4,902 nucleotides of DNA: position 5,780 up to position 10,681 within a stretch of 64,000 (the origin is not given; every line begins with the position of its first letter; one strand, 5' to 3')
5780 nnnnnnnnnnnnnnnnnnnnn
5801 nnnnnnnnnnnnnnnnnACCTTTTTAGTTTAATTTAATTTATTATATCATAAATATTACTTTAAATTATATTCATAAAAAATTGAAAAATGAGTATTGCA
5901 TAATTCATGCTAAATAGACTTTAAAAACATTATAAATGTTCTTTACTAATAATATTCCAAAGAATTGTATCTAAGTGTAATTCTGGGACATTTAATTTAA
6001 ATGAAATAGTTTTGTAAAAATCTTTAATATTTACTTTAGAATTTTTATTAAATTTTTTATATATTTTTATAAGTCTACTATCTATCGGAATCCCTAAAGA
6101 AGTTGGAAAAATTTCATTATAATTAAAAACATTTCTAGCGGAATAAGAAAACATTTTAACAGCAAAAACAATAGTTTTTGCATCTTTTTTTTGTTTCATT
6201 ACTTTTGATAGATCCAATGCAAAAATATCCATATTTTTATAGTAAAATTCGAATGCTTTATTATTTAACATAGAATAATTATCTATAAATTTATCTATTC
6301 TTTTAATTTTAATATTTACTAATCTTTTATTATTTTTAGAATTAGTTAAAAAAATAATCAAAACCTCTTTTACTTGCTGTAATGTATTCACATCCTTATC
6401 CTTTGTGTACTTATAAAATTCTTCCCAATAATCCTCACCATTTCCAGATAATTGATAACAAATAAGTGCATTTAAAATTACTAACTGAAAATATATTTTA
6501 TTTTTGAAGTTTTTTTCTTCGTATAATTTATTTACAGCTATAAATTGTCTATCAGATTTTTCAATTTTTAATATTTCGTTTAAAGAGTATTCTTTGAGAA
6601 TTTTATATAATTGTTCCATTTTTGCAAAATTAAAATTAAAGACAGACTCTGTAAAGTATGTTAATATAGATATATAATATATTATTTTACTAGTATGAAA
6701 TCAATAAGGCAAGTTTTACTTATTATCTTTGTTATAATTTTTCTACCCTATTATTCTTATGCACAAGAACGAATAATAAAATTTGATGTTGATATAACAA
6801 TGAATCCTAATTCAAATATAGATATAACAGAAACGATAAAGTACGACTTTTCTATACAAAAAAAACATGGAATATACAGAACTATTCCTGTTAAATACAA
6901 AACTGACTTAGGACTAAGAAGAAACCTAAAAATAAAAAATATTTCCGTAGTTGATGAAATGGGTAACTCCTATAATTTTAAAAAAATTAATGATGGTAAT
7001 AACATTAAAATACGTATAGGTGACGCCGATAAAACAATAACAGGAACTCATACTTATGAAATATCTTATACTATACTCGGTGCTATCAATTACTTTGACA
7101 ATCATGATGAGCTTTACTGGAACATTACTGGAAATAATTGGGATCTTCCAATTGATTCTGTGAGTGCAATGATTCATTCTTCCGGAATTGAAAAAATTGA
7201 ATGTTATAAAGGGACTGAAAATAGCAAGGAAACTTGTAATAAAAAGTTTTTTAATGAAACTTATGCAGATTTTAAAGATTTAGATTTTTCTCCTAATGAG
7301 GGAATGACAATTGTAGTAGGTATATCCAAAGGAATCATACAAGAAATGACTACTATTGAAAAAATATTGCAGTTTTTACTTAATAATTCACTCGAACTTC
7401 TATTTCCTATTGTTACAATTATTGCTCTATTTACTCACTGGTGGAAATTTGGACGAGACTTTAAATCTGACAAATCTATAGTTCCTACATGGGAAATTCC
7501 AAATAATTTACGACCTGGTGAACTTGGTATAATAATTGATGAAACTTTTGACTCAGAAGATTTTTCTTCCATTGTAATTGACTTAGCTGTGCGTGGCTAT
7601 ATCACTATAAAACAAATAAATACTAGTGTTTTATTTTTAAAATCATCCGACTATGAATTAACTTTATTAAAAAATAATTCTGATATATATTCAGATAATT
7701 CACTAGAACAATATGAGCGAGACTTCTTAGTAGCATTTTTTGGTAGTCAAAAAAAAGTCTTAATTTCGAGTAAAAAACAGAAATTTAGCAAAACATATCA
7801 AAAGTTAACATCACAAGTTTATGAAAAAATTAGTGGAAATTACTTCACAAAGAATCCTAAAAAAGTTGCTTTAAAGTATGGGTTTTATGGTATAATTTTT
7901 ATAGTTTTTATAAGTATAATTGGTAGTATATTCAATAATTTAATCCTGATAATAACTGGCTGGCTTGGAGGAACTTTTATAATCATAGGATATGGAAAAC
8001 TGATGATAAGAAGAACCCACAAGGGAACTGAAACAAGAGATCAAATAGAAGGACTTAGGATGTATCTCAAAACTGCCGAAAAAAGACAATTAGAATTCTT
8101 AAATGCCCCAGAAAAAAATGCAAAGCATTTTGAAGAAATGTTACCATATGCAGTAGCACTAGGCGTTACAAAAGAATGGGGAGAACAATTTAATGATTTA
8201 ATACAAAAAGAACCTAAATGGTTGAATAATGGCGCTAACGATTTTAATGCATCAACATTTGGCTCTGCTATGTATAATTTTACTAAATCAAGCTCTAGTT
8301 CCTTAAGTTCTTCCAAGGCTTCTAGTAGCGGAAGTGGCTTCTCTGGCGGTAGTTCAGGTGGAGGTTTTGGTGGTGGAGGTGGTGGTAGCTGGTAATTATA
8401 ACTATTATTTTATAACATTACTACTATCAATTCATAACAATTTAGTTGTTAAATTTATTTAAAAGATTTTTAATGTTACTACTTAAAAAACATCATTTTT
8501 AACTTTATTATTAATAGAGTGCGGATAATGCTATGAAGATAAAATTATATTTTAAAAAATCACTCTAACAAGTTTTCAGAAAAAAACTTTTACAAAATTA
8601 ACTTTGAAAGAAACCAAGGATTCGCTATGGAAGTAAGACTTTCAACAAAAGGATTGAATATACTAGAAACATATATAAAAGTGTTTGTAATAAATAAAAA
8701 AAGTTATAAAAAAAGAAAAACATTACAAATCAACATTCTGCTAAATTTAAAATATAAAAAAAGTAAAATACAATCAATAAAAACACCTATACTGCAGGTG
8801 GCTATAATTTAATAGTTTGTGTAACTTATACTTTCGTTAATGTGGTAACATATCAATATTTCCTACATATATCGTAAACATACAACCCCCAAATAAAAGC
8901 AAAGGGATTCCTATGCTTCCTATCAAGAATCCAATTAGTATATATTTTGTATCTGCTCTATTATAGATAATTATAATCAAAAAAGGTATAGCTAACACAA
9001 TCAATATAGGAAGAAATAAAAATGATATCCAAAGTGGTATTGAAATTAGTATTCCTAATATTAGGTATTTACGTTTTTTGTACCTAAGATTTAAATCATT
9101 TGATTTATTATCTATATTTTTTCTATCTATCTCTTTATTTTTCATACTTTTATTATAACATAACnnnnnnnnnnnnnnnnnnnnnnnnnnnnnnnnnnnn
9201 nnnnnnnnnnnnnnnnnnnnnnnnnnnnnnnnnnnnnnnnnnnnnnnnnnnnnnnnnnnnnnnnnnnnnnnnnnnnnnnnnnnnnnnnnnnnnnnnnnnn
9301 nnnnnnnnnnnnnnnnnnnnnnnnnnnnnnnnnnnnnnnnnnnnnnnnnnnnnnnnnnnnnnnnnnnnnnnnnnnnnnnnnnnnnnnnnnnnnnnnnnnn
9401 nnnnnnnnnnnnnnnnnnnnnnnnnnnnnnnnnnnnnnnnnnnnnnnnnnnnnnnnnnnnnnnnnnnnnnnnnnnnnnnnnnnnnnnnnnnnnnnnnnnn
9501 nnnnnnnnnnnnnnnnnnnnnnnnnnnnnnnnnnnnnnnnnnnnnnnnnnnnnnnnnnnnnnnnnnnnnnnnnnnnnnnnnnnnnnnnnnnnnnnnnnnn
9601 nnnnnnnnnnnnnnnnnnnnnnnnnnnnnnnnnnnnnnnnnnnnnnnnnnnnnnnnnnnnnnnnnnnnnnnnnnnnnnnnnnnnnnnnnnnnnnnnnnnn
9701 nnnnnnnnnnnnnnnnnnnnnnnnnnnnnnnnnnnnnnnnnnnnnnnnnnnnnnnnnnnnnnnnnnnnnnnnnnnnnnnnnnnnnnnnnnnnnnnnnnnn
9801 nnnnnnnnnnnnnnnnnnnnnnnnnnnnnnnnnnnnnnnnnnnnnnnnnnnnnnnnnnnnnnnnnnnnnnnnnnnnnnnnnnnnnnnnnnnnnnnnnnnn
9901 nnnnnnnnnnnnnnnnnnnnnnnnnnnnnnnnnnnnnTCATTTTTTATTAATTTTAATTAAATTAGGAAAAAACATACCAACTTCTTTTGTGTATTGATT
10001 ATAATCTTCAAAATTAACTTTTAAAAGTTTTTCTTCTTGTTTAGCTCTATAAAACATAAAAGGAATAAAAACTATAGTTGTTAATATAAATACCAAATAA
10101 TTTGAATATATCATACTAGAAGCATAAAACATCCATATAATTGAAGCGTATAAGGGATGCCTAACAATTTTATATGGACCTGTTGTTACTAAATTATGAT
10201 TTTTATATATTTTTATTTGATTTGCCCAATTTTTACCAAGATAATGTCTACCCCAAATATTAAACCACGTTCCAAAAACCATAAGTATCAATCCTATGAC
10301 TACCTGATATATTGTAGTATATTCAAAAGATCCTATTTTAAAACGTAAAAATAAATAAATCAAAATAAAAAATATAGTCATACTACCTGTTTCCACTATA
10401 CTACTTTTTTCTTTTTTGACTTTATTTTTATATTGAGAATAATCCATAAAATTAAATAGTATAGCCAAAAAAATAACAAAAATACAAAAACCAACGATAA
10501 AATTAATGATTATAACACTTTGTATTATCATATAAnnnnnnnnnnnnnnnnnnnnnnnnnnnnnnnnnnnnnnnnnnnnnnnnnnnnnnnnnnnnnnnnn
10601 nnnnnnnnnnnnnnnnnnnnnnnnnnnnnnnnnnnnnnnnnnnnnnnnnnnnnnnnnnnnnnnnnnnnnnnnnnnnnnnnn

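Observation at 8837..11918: Tightly coupled operon: Cys-rich radical SAM enzyme, ICMT-family membrane methyltransferase, Lgt, small membrane protein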

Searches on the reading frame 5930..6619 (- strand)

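Call 3: search_protein_families(library=pfam, proteins=[window:5930-6619:-], max_evalue=0.01)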
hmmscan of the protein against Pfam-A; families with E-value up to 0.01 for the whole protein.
window:5930-6619:- (229 aa): 1 family
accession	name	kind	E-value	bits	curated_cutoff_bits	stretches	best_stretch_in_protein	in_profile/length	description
PF09171.15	AGOG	-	2.8e-54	184.6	26.1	1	6-225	2-230/248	N-glycosylase/DNA lyase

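Call 4: search_protein_families(library=ncbifam, proteins=[window:5930-6619:-], max_evalue=0.01)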
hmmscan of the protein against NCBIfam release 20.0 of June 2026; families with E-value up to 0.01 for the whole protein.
window:5930-6619:- (229 aa): 4 families
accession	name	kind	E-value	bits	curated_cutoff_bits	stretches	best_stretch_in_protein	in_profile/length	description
NF009785.0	PRK13280.1-2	equivalog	1.3e-56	191.7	240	1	2-227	5-223/246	N-glycosylase/DNA lyase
NF009786.0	PRK13280.1-5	equivalog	5.5e-51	173.4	368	1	2-227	8-229/252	N-glycosylase/DNA lyase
NF009787.0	PRK13280.2-1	equivalog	6.7e-23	81.4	383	1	8-221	17-242/290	N-glycosylase/DNA lyase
NF009788.0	PRK13280.2-3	equivalog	1.1e-17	64.3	474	1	18-163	29-168/283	N-glycosylase/DNA lyase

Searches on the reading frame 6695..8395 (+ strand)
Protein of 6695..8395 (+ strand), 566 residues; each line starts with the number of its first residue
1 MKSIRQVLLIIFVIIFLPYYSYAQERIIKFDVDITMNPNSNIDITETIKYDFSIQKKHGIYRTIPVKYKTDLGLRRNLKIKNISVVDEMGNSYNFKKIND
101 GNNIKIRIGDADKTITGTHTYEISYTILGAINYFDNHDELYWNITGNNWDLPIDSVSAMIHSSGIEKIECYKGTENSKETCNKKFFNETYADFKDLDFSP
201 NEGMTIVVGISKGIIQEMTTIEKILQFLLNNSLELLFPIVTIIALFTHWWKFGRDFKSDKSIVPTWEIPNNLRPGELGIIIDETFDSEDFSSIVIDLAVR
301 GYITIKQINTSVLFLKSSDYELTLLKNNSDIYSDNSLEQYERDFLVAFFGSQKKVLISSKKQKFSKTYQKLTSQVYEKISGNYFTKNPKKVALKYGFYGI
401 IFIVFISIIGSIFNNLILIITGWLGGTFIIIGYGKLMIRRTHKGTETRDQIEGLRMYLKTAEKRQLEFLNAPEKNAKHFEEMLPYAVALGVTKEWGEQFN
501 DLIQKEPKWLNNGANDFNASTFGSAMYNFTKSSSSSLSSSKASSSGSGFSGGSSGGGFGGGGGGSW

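Call 3: search_protein_families(library=pfam, proteins=[window:6695-8395:+], max_evalue=0.01)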
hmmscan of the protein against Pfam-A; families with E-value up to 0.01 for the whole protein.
window:6695-8395:+ (566 aa): 2 families
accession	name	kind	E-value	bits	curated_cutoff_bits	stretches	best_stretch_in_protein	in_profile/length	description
PF20990.2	DUF2207_C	-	3.3e-42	145.3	33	1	267-499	7-247/247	Predicted membrane protein (DUF2207) C-terminal domain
PF09972.14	DUF2207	-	9.2e-31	107.8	24.4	1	27-209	2-171/172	Predicted membrane protein (DUF2207) N-terminal domain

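Call 4: search_protein_families(library=ncbifam, proteins=[window:6695-8395:+], max_evalue=0.01)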
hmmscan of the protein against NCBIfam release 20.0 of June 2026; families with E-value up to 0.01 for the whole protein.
window:6695-8395:+ (566 aa): 0 families

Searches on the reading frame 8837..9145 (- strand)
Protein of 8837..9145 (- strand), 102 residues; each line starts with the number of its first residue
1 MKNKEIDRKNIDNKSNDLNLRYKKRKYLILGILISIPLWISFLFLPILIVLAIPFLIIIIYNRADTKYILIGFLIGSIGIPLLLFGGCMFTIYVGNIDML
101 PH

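Call 3: search_protein_families(library=pfam, proteins=[window:8837-9145:-], max_evalue=0.01)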
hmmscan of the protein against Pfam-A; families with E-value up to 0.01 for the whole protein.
window:8837-9145:- (102 aa): 0 families

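Call 4: search_protein_families(library=ncbifam, proteins=[window:8837-9145:-], max_evalue=0.01)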
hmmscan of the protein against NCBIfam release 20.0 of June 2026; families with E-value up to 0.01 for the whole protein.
window:8837-9145:- (102 aa): 0 families

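Call 33: search_protein_families(library=pfam, proteins=[window:8837-9145:-], max_evalue=1)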
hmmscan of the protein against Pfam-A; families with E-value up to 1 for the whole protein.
window:8837-9145:- (102 aa): 3 families
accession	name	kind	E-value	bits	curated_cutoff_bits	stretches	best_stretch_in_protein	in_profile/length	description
PF19992.4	DUF6427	-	0.013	15.2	25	1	21-86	107-168/301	Family of unknown function (DUF6427)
PF23689.1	YldA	-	0.2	12.4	27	1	64-75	2-13/29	YldA-like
PF12420.13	DUF3671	-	0.57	10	34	1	4-70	132-184/223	Fam-L, Fam-M like protein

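Call 92: search_protein_representatives(protein=window:8837-9145:-)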
Query: 102 residues. Proteins with E-value up to 0.001 (for the whole library): 2; up to 1e-10: 1; up to 1e-30: 1. The best 2 are listed.
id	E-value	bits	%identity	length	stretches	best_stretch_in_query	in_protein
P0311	2.0e-58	211.2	100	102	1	1-102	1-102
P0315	6.8e-04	35.9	31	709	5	3-42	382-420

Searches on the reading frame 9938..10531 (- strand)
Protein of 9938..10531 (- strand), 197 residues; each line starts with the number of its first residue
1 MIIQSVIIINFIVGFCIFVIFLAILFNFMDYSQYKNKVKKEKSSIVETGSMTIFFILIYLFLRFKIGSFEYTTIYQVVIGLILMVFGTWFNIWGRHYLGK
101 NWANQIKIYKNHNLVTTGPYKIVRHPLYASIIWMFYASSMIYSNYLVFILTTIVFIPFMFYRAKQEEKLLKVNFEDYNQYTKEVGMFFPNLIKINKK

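Call 3: search_protein_families(library=pfam, proteins=[window:9938-10531:-], max_evalue=0.01)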
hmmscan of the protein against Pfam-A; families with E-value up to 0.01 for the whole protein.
window:9938-10531:- (197 aa): 3 families
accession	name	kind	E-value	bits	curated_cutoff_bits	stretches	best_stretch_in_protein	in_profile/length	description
PF04140.19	ICMT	-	5.6e-16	59.2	24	1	81-170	2-93/95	Isoprenylcysteine carboxyl methyltransferase (ICMT) family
PF04191.18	PEMT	-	5e-14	53.1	25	1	76-175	2-103/105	Phospholipid methyltransferase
PF04145.20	Ctr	-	0.0058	17.6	25.3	0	12-34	25-48/151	Ctr copper transporter family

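Call 4: search_protein_families(library=ncbifam, proteins=[window:9938-10531:-], max_evalue=0.01)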
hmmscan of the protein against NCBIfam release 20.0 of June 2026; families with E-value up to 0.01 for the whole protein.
window:9938-10531:- (197 aa): 3 families
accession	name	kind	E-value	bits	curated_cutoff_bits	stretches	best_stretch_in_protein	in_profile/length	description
NF040696.1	isopcys_mtase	equivalog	1.9e-22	80.1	160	1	15-190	7-189/190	protein-S-isoprenylcysteine O-methyltransferase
NF045656.1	MeththiolMtaseMddA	equivalog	2.5e-08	33.5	270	1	86-189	139-238/238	methanethiol S-methyltransferase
TIGR04571.1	LmtA_Leptospira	exception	0.00031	20.6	325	1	61-193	35-168/252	lipid A Kdo2 1-phosphate O-methyltransferase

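Call 40: search_solved_structures(query=window:9938-10531:-, max_evalue=0.01, show_alignments=1)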
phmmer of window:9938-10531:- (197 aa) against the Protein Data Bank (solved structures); distinct sequences matched with E-value up to 0.01: 2.
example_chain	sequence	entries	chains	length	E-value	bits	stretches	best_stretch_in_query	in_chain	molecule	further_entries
4a2n_B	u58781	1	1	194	4.2e-13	53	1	10-191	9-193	ISOPRENYLCYSTEINE CARBOXYL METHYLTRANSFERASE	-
8xku_G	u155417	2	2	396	1.4e-05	28.4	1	112-185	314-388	AtTam46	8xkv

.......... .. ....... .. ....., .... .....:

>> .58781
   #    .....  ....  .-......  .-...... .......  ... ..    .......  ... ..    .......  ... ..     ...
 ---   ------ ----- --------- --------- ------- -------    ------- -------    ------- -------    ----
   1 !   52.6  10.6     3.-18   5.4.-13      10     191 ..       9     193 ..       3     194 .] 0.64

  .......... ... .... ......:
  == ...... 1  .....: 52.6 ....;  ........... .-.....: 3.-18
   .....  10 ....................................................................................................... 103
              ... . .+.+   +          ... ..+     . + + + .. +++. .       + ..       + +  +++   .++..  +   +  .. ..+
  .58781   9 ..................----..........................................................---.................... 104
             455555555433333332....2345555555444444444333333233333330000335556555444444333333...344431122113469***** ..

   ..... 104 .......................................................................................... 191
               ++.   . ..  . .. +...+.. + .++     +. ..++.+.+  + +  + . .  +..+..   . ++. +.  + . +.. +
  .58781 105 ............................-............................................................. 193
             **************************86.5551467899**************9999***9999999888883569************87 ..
